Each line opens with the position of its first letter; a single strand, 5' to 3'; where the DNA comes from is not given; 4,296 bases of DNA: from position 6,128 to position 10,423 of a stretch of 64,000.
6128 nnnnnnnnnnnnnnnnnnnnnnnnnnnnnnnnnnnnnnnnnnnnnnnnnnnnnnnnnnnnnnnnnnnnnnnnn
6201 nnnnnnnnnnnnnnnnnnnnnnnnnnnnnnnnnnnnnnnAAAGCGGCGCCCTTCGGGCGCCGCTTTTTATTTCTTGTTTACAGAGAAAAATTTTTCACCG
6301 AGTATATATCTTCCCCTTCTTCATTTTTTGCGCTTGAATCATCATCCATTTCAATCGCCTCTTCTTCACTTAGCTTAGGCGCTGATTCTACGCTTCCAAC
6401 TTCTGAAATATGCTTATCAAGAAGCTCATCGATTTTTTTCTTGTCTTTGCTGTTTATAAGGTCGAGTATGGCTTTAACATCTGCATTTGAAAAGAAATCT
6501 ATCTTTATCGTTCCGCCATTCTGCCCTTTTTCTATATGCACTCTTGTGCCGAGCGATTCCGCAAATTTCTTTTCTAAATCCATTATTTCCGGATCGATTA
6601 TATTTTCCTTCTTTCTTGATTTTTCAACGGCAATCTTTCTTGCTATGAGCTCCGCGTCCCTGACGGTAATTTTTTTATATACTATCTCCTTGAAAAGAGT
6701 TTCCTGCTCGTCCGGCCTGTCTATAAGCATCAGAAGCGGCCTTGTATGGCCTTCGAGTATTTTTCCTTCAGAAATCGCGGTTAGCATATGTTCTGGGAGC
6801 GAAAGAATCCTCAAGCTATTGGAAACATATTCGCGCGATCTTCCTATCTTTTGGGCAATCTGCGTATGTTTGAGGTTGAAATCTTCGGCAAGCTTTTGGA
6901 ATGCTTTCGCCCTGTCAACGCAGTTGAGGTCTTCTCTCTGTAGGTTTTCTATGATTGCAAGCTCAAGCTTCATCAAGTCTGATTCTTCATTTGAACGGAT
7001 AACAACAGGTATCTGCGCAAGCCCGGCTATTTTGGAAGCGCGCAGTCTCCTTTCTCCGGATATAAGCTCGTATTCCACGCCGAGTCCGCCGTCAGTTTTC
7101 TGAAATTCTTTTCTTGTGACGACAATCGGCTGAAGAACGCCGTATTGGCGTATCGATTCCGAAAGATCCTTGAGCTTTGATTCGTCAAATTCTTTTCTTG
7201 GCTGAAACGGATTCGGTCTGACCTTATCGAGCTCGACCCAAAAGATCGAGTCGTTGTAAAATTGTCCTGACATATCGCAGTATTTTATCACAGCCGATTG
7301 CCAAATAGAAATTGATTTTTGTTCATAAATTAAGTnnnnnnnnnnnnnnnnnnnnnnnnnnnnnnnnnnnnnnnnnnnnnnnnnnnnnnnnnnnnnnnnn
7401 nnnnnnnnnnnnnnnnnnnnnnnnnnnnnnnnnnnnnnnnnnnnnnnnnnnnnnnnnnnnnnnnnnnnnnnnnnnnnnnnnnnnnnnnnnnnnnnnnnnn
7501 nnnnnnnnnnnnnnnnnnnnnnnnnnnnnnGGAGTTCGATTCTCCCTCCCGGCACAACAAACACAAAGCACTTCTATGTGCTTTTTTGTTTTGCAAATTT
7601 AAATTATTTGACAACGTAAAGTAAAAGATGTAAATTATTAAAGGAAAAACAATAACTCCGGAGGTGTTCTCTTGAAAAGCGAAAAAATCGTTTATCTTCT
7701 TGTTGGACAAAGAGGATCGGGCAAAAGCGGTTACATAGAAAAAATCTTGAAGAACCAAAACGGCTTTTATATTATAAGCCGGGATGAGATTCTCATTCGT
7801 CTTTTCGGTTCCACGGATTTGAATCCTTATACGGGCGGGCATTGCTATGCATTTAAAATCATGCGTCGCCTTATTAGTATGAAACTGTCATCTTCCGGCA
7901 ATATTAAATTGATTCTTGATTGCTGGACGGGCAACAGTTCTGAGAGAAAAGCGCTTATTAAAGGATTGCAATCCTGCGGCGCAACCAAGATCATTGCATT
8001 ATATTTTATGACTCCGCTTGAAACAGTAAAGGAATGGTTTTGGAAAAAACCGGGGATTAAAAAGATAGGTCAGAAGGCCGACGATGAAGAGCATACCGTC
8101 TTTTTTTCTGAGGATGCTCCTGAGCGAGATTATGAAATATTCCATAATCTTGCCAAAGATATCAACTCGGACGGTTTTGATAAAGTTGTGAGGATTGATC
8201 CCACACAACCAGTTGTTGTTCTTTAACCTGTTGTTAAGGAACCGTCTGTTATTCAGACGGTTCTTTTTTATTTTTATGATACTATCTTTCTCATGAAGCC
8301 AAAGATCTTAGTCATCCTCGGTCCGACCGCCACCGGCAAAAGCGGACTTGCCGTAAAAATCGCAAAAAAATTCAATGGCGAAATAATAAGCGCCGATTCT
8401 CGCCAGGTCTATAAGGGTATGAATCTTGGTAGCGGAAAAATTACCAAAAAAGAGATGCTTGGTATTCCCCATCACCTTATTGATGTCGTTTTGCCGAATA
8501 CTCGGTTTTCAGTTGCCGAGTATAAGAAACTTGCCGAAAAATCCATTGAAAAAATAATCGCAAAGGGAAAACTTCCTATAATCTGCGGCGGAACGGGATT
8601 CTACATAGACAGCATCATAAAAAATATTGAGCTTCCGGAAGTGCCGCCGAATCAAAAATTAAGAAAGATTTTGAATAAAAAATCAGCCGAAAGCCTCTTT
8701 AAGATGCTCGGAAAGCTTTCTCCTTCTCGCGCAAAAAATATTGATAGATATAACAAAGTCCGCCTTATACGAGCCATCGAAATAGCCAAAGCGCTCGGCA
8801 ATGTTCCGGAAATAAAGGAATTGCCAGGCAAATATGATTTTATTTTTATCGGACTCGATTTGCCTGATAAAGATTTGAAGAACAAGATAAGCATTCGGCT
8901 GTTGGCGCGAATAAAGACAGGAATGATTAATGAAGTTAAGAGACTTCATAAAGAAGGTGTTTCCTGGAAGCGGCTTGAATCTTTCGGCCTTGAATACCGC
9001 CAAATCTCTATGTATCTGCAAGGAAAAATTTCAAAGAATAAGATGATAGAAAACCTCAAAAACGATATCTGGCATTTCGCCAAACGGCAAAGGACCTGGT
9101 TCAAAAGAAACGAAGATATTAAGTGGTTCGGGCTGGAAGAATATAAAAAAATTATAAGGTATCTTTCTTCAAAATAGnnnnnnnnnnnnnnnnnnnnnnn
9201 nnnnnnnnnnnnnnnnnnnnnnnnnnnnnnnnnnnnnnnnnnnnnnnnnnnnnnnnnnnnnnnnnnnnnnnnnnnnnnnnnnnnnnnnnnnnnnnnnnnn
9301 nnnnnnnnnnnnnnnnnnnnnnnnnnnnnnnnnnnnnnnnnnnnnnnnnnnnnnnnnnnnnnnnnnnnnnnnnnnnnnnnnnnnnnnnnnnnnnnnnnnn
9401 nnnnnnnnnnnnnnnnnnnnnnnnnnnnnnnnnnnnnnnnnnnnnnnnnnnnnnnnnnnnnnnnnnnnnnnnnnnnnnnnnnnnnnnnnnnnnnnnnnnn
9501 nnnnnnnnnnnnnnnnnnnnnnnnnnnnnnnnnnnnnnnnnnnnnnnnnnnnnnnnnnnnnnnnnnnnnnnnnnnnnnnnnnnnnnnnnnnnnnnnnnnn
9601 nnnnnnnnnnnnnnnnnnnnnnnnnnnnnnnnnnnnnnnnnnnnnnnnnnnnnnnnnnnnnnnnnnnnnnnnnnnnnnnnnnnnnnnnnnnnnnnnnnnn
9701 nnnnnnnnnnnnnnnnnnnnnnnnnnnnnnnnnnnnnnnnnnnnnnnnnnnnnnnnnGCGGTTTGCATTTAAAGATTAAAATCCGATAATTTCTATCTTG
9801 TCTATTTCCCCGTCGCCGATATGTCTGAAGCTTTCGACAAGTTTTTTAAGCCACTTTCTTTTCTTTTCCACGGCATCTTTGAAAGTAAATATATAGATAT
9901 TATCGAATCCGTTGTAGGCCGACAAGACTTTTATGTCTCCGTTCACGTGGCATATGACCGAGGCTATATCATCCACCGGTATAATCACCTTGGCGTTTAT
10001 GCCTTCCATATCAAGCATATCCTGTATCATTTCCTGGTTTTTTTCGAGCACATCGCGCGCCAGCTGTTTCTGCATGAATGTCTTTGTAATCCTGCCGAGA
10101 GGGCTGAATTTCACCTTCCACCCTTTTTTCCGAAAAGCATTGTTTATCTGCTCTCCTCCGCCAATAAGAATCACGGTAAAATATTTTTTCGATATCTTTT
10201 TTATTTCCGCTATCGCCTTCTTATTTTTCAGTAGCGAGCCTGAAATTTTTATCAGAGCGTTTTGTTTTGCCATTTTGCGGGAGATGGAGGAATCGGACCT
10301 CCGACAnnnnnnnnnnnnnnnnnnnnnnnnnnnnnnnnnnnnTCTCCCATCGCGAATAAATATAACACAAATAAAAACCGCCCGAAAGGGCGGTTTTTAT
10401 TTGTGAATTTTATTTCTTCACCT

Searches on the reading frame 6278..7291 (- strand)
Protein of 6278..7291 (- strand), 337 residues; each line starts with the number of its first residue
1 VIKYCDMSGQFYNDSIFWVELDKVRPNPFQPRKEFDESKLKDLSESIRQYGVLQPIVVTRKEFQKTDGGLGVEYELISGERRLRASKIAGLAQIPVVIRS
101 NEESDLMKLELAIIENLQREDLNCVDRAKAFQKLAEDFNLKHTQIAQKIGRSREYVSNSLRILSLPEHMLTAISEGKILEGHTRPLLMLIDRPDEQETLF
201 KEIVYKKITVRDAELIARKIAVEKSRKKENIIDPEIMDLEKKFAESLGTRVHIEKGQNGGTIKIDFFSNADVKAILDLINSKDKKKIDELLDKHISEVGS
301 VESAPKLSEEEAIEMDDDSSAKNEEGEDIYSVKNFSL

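Call 18: search_protein_families(library=pfam, proteins=[window:6278-7291:-], max_evalue=0.001)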
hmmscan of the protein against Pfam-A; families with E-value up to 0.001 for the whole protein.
window:6278-7291:- (337 aa): 3 families
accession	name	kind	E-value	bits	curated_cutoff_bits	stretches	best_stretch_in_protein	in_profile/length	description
PF17762.8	HTH_ParB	-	7e-29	100.4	22.6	1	120-220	1-100/102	ParB HTH domain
PF02195.25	ParB_N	-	1.5e-27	95.9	26.3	1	19-118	6-95/95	ParB N-terminal domain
PF23552.2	ParB_C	-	1e-08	34.9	23.8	1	233-279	2-49/50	ParB dimerisation domain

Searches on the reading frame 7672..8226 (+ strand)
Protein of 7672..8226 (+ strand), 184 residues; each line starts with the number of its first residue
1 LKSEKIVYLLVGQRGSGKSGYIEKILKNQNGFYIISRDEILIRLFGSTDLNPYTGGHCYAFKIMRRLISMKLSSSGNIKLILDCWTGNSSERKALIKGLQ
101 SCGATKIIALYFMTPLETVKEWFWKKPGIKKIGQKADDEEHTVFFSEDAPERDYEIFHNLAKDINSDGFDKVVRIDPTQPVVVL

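Call 18: search_protein_families(library=pfam, proteins=[window:7672-8226:+], max_evalue=0.001)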
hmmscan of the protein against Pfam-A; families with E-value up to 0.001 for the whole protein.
window:7672-8226:+ (184 aa): 1 family
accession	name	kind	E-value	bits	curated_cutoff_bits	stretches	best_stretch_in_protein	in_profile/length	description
PF13671.12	AAA_33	-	3.5e-09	37.5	27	1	7-138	1-130/143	AAA domain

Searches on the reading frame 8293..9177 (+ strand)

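Call 18: search_protein_families(library=pfam, proteins=[window:8293-9177:+], max_evalue=0.001)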
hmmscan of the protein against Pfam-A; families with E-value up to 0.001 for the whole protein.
window:8293-9177:+ (294 aa): 2 families
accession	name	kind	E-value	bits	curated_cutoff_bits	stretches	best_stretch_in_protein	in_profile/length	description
PF01715.23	IPPT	-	2.5e-65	221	23.6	1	38-272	1-242/243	IPP transferase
PF01745.22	IPT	-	3.7e-10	40.1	20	1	4-102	2-100/233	Isopentenyl transferase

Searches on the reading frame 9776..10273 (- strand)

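Call 18: search_protein_families(library=pfam, proteins=[window:9776-10273:-], max_evalue=0.001)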
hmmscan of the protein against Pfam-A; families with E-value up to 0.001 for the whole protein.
window:9776-10273:- (165 aa): 1 family
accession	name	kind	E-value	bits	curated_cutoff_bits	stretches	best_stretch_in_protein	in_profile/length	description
PF00696.33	AA_kinase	-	1.8e-05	25.1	24.9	1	7-109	4-111/234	Amino acid kinase family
